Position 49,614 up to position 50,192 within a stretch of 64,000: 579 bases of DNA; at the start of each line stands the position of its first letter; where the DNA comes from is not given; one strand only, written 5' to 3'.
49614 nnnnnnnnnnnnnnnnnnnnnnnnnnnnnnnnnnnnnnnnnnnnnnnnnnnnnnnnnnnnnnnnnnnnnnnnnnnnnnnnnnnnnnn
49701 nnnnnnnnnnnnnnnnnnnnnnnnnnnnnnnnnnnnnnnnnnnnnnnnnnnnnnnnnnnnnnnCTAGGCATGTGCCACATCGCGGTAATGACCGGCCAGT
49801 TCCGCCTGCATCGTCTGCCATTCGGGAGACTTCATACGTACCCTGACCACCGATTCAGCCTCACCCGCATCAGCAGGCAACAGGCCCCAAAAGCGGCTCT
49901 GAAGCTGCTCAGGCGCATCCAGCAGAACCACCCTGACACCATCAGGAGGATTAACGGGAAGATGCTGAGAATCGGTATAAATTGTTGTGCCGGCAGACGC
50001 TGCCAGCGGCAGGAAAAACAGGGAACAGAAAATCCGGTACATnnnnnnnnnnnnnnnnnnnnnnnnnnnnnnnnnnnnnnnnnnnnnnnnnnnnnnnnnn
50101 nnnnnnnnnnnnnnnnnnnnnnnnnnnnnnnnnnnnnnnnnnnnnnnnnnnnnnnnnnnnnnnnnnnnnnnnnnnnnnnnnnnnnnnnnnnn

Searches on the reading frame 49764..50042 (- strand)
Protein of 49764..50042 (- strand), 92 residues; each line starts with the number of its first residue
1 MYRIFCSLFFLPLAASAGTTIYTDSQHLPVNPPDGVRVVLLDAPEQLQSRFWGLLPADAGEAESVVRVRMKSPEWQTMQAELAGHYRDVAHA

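Call 55: search_dna_similar(query=window:49767-50042:-, collection=plasmids, mode=protein, max_evalue=0.00001, max_rows=8)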
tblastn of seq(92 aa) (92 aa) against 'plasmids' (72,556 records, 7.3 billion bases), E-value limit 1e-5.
Records with a match: 27; places in all: 29; records where one place covers at least 80% of the query: 27.
Best place of each record, by identity: <60% 27.
By first word of the organism name: Pantoea 13; Klebsiella 4; Salmonella 2; Erwinia 2; Duffyella 2; Stutzerimonas 2; Citrobacter 1; Serratia 1.
By predicted mobility (MOB-suite, as given by PLSDB): non-mobilizable 22; conjugative 5.
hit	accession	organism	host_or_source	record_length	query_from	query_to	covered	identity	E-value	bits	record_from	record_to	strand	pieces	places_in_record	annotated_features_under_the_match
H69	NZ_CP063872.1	Klebsiella pneumoniae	Red-breasted Parakeet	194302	2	92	99%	52.6%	8e-20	89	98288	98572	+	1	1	TIGR03757 family integrating conjugative element protein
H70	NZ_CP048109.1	Klebsiella michiganensis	Bactrocera dorsalis,cell culture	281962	2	92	99%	52.6%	8e-20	89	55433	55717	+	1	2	TIGR03757 family integrating conjugative element protein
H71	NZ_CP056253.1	Citrobacter sp. RHBSTW-00903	culture,Wastewater influent sample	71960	10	92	90%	53.0%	4e-18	84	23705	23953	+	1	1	TIGR03757 family integrating conjugative element protein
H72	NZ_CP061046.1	Salmonella enterica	bacterial culture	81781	10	92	90%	50.6%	3e-13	70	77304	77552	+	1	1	TIGR03757 family integrating conjugative element protein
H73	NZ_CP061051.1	Salmonella enterica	bacterial culture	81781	10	92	90%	50.6%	3e-13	70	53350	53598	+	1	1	TIGR03757 family integrating conjugative element protein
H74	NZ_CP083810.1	Pantoea agglomerans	Eucalyptus grandis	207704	3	92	98%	44.0%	4e-14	72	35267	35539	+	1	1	TIGR03757 family integrating conjugative element protein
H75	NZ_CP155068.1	Pantoea sp. BRR-3P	single cell,Elaeagnus umbellata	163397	3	92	98%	41.8%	5e-14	72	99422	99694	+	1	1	TIGR03757 family integrating conjugative element protein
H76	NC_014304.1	Erwinia billingiae Eb661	-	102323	3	92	98%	41.8%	2e-13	71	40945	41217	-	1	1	TIGR03757 family integrating conjugative element protein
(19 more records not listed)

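Call 56: get_annotated_region(hit=H69, flank=6000)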
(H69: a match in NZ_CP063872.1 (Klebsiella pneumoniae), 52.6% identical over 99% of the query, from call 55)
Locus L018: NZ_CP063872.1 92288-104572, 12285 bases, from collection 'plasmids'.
description: Klebsiella pneumoniae strain S141 plasmid pS141.1, complete sequence
organism: Klebsiella pneumoniae (NCBI taxid 573)
taxonomy: Bacteria; Pseudomonadota; Gammaproteobacteria; Enterobacterales; Enterobacteriaceae; Klebsiella; Klebsiella pneumoniae
host: -; source: Red-breasted Parakeet; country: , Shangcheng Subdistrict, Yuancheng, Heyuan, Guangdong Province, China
typing (MOB-suite, as given by PLSDB): conjugative; replicon IncFIB,IncHI1B; relaxase MOBH; mating-pair formation MPF_F
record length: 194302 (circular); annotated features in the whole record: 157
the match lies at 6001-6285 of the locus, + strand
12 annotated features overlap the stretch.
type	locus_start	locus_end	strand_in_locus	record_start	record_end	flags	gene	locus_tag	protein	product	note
CDS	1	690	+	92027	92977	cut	-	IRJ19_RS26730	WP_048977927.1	TIGR03749 family integrating conjugative element protein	GO:0008150 - biological_process [Evidence IEA]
CDS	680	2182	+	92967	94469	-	-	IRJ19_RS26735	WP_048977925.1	TIGR03752 family integrating conjugative element protein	GO:0008150 - biological_process [Evidence IEA]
CDS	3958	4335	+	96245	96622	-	-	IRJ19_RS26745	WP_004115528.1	hypothetical protein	-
CDS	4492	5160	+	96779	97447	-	-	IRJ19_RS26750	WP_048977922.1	HNH endonuclease signature motif containing protein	-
CDS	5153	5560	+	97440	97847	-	-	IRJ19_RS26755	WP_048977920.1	hypothetical protein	-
CDS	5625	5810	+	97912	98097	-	-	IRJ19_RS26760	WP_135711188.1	hypothetical protein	-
CDS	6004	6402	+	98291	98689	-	-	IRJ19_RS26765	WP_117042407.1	TIGR03757 family integrating conjugative element protein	-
CDS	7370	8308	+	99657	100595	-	-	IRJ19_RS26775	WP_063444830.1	alpha/beta hydrolase fold domain-containing protein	-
CDS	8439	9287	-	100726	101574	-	-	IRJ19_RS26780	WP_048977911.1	MBL fold metallo-hydrolase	-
CDS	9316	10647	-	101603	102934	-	-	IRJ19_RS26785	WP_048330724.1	MFS transporter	GO:0055085 - transmembrane transport [Evidence IEA]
CDS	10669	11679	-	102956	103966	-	-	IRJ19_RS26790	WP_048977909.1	succinylglutamate desuccinylase/aspartoacylase family protein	-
CDS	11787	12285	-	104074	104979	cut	-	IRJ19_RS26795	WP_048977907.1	LysR family transcriptional regulator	GO:0006355 - regulation of DNA-templated transcription [Evidence IEA]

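Call 57: get_annotated_region(hit=H71, flank=6000)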
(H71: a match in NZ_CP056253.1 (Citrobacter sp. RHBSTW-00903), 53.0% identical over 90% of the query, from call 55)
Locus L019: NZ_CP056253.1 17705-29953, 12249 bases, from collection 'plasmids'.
description: Citrobacter sp. RHBSTW-00903 plasmid pRHBSTW-00903_3, complete sequence
organism: Citrobacter sp. RHBSTW-00903 (NCBI taxid 2742670)
taxonomy: Bacteria; Pseudomonadota; Gammaproteobacteria; Enterobacterales; Enterobacteriaceae; Citrobacter; Citrobacter sp. RHBSTW-00903
host: -; source: culture,Wastewater influent sample; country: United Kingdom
typing (MOB-suite, as given by PLSDB): non-mobilizable; mating-pair formation MPF_F
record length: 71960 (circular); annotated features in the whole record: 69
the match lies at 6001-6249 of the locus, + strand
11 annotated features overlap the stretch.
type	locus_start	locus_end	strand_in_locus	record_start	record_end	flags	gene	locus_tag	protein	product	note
CDS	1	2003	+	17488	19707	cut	-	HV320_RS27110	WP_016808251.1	N-6 DNA methylase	-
CDS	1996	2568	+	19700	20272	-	-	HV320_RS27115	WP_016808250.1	hypothetical protein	-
CDS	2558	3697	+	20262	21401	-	-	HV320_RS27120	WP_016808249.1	AAA family ATPase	-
CDS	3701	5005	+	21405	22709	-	-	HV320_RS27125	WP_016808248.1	restriction endonuclease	-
CDS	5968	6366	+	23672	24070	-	-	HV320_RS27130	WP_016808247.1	TIGR03757 family integrating conjugative element protein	-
CDS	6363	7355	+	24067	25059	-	-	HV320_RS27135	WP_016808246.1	TIGR03756 family integrating conjugative element protein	-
CDS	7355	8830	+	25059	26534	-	-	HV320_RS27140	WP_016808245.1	integrating conjugative element protein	-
CDS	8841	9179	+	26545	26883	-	-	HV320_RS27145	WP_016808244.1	hypothetical protein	-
CDS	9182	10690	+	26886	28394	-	-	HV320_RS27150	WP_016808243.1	conjugal transfer protein TraG N-terminal domain-containing protein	-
CDS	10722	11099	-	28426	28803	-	-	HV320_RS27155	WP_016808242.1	hypothetical protein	-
CDS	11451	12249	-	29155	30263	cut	-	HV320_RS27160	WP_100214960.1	IS3 family transposase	-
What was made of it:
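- On Conjugation-associated thioredoxin-fold proteins of ICEs and plasmids: Other cargo sits upstream of TIGR03757 in intact elements (calls 56, 57).
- Intact elements have other cargo upstream of TIGR03757 (calls 56, 57).
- Tried and rejected: Intact TIGR03757 neighbourhoods carry HNH or restriction-modification cargo, with no Grx-like gene (calls 55-57).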

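Call 72: search_protein_families(library=pfam, proteins=[window:49764-50042:-], max_evalue=0.01)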
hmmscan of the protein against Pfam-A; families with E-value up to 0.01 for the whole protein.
window:49764-50042:- (92 aa): 1 family
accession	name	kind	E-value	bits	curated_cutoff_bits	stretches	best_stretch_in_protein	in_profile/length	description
PF07511.17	DUF1525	-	1.4e-13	51.3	24.1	1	18-92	3-75/113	Protein of unknown function (DUF1525)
